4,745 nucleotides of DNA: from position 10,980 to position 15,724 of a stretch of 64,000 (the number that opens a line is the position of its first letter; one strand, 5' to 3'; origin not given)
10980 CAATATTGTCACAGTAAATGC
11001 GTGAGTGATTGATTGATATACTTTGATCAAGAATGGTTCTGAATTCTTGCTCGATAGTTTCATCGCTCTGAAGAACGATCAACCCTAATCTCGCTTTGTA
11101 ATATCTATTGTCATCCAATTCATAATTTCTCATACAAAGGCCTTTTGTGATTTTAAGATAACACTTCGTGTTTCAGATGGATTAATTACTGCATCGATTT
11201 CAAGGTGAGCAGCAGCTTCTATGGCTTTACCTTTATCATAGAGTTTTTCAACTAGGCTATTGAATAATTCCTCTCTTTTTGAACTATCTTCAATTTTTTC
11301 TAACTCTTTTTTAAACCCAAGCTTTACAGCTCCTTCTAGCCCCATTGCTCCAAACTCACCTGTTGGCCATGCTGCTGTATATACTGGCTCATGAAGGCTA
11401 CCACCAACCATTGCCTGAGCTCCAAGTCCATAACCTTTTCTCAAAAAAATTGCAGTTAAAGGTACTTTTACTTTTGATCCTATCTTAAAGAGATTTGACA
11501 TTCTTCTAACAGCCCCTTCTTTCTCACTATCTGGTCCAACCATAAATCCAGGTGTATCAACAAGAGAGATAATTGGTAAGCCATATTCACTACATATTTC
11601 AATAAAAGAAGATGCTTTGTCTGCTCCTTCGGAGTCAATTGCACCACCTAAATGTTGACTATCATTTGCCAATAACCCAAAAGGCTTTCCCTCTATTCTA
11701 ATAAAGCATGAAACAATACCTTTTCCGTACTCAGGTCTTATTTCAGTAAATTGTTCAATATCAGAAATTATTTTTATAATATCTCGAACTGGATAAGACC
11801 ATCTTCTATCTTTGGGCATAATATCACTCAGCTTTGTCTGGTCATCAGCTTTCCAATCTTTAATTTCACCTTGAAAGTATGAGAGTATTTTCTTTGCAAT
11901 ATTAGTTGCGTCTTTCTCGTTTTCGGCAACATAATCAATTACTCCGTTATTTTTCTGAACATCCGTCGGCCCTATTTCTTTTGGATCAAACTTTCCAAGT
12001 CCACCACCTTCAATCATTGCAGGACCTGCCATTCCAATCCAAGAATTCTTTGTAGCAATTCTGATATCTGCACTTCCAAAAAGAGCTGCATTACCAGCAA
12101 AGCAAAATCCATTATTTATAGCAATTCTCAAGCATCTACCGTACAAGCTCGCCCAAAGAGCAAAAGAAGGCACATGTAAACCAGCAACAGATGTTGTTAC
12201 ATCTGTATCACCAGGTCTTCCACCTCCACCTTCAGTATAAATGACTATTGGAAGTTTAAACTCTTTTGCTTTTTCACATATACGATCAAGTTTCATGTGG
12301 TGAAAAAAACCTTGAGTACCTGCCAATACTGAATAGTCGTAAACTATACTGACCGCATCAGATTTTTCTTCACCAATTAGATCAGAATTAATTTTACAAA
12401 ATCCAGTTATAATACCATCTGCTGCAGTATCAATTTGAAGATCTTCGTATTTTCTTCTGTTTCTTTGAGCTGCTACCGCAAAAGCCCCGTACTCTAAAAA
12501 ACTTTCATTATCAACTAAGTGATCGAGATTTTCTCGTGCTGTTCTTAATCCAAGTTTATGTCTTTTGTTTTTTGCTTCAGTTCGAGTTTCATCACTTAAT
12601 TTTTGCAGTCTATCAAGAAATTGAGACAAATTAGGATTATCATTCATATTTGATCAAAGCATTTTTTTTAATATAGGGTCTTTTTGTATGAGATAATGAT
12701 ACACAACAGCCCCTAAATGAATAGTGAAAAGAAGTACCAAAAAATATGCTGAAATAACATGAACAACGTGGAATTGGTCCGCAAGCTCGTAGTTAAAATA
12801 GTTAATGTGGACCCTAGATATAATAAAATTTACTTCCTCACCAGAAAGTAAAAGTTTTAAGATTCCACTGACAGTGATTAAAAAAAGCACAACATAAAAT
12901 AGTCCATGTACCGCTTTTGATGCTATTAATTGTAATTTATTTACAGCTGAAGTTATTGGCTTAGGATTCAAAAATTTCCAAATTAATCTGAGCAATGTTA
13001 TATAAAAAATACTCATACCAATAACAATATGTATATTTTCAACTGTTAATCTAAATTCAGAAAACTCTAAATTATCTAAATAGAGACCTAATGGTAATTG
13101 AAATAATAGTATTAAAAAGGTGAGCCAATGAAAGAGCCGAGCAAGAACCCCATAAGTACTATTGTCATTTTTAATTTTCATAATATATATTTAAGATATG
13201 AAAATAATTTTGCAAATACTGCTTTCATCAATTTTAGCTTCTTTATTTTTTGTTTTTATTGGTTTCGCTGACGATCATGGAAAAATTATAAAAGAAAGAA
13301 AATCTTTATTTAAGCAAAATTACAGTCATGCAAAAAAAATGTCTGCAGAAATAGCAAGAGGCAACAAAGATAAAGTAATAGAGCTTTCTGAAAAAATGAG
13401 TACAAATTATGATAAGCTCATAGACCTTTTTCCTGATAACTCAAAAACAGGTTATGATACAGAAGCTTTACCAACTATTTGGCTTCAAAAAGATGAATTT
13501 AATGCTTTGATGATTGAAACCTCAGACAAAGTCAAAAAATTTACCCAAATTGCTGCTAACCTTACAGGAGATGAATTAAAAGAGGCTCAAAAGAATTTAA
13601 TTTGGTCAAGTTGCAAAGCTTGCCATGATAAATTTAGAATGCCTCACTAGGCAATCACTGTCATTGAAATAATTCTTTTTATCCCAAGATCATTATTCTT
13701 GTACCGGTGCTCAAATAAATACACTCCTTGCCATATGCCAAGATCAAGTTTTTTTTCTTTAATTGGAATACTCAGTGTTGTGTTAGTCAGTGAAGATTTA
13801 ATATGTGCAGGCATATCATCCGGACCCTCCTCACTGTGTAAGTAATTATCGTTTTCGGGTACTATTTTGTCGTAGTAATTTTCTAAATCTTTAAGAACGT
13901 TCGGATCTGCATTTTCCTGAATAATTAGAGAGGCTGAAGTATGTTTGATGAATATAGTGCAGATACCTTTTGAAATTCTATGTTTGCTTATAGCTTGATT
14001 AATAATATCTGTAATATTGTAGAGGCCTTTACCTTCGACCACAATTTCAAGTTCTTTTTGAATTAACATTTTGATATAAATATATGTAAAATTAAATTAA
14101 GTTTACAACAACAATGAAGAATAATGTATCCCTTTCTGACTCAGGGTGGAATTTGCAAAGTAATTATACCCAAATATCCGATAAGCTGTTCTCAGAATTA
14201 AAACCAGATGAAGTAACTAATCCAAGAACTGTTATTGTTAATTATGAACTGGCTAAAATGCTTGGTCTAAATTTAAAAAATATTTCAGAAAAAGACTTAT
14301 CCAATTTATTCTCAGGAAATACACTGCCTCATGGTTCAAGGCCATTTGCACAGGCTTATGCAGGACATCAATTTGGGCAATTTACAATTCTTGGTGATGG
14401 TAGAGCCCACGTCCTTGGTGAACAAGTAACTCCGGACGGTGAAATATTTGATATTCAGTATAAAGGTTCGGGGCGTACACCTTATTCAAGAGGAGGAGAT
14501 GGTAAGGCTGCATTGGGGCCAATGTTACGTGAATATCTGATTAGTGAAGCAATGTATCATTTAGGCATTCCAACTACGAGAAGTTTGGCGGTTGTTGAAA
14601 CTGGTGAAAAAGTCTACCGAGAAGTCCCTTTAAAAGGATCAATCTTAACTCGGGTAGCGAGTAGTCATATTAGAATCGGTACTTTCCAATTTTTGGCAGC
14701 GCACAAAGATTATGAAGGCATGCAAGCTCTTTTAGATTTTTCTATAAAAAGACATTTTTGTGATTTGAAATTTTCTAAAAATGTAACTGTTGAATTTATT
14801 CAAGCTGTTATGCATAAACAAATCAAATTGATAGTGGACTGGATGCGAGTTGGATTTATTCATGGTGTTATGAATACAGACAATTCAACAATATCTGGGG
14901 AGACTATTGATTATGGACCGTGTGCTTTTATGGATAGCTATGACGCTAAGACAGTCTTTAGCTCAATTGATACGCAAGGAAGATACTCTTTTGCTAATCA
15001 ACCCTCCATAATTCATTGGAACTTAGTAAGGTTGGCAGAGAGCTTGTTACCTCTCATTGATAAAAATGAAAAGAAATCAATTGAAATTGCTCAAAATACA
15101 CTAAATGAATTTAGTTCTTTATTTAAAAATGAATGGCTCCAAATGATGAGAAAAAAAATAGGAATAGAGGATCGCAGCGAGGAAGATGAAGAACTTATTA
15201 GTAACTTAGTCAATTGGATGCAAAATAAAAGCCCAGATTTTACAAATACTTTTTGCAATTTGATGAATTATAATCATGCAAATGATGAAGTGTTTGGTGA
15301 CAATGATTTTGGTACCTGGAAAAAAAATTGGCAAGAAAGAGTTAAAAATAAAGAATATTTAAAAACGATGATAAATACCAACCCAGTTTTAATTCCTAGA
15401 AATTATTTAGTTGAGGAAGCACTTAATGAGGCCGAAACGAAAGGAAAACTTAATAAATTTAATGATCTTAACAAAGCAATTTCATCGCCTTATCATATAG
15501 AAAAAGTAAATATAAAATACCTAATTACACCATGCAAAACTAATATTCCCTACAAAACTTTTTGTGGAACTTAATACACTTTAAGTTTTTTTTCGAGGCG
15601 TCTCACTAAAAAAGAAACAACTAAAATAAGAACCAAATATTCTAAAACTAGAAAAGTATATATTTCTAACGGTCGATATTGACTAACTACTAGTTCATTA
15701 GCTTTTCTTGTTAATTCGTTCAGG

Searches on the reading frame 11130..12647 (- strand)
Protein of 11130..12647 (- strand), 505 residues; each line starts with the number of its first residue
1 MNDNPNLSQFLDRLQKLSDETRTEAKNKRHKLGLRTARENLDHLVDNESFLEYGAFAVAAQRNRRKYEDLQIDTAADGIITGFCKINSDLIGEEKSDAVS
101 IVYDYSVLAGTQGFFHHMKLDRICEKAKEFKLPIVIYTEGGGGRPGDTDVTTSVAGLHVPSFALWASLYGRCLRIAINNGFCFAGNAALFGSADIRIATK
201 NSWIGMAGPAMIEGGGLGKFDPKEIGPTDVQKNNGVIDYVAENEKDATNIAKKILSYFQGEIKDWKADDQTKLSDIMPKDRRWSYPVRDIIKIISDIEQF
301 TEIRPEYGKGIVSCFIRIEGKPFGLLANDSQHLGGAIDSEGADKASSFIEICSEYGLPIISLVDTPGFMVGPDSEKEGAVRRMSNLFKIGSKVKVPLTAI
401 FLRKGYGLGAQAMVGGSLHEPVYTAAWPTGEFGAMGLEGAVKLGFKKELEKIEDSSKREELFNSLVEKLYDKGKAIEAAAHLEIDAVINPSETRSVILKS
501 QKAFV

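Call 10: search_protein_families(library=pfam, proteins=[window:11130-12647:-])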
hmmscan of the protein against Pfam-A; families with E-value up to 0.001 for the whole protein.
window:11130-12647:- (505 aa): 2 families
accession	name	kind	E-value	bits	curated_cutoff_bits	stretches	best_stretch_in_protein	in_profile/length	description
PF01039.27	Carboxyl_trans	-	2.9e-65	221.2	22.3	1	29-503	2-477/493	Carboxyl transferase domain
PF03255.19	ACCA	-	4.9e-08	33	23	1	335-413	126-204/310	Acetyl co-enzyme A carboxylase carboxyltransferase-like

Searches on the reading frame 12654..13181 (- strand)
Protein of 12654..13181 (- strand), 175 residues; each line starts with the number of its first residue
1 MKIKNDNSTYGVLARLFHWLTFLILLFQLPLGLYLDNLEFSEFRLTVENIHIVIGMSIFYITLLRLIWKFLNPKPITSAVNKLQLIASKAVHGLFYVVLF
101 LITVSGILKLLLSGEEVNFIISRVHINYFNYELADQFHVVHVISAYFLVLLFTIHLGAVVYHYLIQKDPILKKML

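Call 35: search_protein_families(library=pfam, proteins=[window:12654-13181:-], max_evalue=0.01)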
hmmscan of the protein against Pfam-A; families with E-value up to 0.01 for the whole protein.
window:12654-13181:- (175 aa): 1 family
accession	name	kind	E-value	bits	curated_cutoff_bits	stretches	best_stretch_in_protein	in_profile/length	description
PF01292.26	Ni_hydr_CYTB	-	5.2e-24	85.4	30.1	1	10-175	2-177/179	Prokaryotic cytochrome b561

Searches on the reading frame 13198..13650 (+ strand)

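Call 35: search_protein_families(library=pfam, proteins=[window:13198-13650:+], max_evalue=0.01)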
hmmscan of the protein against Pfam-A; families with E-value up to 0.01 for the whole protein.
window:13198-13650:+ (150 aa): 1 family
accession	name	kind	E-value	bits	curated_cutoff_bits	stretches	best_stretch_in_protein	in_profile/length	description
PF01322.25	Cytochrom_C_2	-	7.5e-22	79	26.5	1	30-147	2-121/121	Cytochrome C'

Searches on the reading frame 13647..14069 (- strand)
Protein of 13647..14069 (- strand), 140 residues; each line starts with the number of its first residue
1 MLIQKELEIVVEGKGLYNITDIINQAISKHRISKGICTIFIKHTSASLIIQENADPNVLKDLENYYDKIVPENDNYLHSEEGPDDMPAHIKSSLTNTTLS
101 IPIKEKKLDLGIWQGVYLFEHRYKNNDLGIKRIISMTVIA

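Call 35: search_protein_families(library=pfam, proteins=[window:13647-14069:-], max_evalue=0.01)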
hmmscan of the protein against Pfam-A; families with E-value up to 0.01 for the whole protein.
window:13647-14069:- (140 aa): 1 family
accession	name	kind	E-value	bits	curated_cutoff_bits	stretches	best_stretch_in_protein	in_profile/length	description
PF01894.22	UPF0047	-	1.5e-40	138.5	27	1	18-125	1-108/117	Uncharacterised protein family UPF0047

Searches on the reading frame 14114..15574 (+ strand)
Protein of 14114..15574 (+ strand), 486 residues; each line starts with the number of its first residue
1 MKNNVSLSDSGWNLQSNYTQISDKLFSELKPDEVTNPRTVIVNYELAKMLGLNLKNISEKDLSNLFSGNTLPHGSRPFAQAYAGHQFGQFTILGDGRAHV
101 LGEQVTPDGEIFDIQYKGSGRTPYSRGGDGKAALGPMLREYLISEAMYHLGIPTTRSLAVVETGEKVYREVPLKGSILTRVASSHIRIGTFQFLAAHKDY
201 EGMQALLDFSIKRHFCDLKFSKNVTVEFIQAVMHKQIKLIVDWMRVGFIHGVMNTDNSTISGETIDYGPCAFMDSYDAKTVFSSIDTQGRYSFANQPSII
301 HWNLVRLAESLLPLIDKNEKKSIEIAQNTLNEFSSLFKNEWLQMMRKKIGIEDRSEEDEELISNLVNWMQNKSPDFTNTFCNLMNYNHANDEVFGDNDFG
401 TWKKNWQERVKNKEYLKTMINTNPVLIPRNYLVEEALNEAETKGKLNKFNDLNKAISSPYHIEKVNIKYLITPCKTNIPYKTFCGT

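Call 35: search_protein_families(library=pfam, proteins=[window:14114-15574:+], max_evalue=0.01)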
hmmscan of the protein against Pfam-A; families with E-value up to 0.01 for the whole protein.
window:14114-15574:+ (486 aa): 1 family
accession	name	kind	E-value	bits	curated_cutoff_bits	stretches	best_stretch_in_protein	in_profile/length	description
PF02696.19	SelO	-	1.6e-115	387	22.8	1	15-456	8-465/466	Protein adenylyltransferase SelO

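Call 43: find_homologous_proteins(query=window:14114-15571:+, max_evalue=1e-30)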
Query window:14114-15571:+ (486 aa): 8000 proteins with E <= 1e-30 among 8000 candidates; the best 120 are listed.
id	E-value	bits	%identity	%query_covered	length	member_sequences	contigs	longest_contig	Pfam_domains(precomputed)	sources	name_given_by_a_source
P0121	0.0e+0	1121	100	100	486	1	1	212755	PF02696.20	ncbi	-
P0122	0.0e+0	1094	98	100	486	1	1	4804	PF02696.20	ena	-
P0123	0.0e+0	1091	98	100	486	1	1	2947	PF02696.20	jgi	-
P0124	0.0e+0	1081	97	100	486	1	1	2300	PF02696.20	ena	-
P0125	0.0e+0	1080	97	100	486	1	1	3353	PF02696.20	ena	-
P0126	0.0e+0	1079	97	100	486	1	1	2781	PF02696.20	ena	-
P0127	0.0e+0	1079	97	100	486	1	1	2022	PF02696.20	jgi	jgi:uncharacterized protein YdiU (UPF0061 family)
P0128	0.0e+0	1077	97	100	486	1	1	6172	PF02696.20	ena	-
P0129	0.0e+0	1077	97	100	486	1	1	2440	PF02696.20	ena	-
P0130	0.0e+0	1076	96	100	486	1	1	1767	PF02696.20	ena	-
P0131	0.0e+0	1075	97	100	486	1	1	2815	PF02696.20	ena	-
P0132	0.0e+0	1075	96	100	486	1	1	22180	PF02696.20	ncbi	-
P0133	0.0e+0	1074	96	100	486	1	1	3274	PF02696.20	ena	-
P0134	0.0e+0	1074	97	100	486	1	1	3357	PF02696.20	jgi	-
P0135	0.0e+0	1073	96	100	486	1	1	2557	PF02696.20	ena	-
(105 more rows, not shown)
